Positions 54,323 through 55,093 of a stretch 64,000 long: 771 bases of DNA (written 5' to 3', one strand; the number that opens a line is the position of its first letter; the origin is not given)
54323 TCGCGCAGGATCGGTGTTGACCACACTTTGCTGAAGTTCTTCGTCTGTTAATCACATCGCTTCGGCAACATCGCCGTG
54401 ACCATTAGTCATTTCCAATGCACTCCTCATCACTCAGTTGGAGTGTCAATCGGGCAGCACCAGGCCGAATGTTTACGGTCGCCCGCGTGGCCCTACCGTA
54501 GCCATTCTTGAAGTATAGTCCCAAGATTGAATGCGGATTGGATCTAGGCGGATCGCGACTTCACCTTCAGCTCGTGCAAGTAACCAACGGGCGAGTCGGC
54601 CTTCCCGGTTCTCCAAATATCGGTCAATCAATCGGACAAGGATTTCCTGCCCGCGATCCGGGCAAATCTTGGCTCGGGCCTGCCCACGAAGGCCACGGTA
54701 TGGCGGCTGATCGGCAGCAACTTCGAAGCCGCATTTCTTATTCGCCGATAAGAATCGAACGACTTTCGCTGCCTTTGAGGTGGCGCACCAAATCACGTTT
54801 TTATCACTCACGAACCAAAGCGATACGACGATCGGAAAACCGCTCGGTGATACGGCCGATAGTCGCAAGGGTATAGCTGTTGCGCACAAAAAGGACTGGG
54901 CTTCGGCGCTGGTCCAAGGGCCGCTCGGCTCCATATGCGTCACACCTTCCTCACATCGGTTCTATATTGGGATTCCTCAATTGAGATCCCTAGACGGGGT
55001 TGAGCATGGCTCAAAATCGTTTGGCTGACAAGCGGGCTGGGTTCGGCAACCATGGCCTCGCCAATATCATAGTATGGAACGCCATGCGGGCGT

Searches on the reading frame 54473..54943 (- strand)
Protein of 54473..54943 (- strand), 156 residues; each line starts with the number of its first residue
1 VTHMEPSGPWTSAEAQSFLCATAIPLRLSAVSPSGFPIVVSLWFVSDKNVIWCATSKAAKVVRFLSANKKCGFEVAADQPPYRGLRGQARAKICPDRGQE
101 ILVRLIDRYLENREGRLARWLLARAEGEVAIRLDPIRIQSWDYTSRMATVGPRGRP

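Call 4: search_protein_families(library=ncbifam, proteins=[window:54473-54943:-])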
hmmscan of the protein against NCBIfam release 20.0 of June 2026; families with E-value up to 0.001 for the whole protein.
window:54473-54943:- (156 aa): 1 family
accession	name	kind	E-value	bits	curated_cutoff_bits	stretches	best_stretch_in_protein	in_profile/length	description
TIGR03618.1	Rv1155_F420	subfamily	3.3e-07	30.6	79.05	1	28-138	13-125/127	TIGR03618 family F420-dependent PPOX class oxidoreductase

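Call 17: search_protein_families(library=pfam, proteins=[window:54473-54943:-], max_evalue=0.001)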
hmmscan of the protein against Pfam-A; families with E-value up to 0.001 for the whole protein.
window:54473-54943:- (156 aa): 1 family
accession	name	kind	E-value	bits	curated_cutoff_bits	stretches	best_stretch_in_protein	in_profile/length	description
PF01243.27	PNPOx_N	-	3.7e-07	31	28.1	1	25-137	14-115/120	Pyridoxamine 5'-phosphate oxidase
